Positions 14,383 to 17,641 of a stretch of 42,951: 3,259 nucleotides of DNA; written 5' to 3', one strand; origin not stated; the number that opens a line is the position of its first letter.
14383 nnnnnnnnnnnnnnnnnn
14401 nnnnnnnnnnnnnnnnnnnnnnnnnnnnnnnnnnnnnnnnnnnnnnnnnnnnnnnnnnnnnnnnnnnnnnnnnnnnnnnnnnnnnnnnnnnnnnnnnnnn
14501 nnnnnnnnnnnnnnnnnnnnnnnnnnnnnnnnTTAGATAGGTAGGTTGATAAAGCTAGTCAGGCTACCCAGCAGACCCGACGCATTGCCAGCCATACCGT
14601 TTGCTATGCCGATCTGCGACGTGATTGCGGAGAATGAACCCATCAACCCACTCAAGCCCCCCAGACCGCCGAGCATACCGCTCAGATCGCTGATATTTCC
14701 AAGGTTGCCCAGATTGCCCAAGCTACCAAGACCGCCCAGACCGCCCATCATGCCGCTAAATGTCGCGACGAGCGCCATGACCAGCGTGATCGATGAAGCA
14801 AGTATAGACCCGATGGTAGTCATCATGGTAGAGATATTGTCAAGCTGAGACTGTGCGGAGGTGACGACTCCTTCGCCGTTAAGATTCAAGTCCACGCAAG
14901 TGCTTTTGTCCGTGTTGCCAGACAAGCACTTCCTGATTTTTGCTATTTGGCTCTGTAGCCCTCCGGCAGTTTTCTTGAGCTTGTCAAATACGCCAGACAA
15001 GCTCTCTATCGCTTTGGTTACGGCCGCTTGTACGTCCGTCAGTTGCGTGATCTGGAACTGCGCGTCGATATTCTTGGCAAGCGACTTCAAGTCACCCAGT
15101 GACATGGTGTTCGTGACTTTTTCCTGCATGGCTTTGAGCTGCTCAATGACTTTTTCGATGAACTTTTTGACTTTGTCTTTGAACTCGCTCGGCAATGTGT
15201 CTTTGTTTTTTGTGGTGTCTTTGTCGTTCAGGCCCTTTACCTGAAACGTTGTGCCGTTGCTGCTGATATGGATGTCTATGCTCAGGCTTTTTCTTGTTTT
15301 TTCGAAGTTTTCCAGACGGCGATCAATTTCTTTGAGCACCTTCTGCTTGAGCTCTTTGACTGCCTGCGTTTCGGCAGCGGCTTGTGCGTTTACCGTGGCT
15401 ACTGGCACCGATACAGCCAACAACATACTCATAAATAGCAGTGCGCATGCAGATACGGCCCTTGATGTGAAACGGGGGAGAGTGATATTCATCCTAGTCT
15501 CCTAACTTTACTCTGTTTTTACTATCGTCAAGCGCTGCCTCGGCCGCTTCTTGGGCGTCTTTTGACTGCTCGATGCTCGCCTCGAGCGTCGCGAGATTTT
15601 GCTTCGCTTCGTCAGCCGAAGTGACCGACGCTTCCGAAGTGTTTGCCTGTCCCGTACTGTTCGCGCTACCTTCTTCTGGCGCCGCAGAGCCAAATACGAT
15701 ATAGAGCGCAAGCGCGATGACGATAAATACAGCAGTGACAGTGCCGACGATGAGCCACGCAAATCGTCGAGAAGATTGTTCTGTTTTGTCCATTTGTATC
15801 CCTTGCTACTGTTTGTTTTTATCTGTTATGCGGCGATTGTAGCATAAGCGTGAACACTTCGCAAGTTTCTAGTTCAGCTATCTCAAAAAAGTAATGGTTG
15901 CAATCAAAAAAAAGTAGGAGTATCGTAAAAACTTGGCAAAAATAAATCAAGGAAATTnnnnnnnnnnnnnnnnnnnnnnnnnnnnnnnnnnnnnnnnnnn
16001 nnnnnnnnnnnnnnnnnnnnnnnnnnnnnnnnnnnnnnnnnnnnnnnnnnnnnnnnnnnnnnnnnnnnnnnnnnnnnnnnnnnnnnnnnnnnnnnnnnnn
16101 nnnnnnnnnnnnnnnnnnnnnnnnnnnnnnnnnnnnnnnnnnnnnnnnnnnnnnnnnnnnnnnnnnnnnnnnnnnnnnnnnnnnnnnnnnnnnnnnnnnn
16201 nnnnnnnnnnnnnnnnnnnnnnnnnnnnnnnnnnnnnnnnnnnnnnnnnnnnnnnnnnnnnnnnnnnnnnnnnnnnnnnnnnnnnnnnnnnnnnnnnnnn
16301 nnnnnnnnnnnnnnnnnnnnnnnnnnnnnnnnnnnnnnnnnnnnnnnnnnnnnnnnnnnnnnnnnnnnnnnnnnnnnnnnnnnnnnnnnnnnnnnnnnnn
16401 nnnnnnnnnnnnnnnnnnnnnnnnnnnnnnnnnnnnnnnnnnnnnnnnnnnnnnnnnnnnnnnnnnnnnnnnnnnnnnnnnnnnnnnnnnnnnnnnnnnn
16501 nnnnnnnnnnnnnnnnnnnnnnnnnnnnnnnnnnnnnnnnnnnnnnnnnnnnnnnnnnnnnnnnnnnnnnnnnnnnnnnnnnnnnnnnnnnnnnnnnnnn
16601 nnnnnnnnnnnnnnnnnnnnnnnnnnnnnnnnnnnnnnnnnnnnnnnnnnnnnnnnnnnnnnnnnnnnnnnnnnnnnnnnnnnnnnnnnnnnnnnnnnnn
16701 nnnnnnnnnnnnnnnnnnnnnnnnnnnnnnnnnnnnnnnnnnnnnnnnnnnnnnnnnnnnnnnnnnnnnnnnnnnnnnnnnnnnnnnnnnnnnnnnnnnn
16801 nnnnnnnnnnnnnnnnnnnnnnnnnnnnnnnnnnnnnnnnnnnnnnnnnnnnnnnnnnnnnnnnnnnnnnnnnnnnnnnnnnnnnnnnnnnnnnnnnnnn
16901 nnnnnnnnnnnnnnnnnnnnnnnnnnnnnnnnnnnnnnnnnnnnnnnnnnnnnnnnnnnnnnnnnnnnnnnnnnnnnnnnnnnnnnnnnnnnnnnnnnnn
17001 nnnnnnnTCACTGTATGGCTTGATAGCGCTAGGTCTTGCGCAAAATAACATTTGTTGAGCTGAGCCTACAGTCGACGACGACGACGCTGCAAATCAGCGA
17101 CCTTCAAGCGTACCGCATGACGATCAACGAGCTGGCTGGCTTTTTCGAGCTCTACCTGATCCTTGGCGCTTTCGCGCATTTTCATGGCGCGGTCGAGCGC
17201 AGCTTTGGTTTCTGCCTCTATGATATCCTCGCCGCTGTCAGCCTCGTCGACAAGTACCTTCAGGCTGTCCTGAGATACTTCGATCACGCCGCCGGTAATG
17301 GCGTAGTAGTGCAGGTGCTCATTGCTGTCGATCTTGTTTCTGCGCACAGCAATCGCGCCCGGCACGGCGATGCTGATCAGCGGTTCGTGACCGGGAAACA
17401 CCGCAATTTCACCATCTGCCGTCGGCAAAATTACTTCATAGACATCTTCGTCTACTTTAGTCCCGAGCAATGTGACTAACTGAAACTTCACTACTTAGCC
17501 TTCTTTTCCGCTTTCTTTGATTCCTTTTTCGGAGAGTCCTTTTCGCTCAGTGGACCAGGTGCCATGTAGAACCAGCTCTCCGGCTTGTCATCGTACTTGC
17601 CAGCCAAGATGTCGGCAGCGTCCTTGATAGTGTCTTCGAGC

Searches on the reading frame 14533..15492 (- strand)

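Call 94: search_protein_families(library=pfam, proteins=[window:14533-15492:-], max_evalue=0.001)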
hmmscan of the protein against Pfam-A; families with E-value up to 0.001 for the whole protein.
window:14533-15492:- (319 aa): 2 families
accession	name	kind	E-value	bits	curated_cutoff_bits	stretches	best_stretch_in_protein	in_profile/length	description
PF19994.4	GASH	-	0.00034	20.4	27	1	25-166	104-239/398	GTPase-associated system helical domain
PF05478.16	Prominin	-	0.00064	18.4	34.3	1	150-255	343-445/799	Prominin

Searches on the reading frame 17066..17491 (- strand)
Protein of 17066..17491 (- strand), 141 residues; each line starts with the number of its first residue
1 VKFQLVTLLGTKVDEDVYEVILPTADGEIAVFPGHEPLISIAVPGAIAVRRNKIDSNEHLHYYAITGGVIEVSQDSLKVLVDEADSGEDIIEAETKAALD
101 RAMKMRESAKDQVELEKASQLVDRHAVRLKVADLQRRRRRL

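Call 4: search_protein_families(library=pfam, proteins=[window:17066-17491:-], max_evalue=1)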
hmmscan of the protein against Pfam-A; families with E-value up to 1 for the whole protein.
window:17066-17491:- (141 aa): 1 family
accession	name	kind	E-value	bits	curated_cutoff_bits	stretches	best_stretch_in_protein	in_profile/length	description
PF02823.21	ATP-synt_DE_N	-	1.9e-18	66.7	27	1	1-84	1-80/80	ATP synthase, Delta/Epsilon chain, beta-sandwich domain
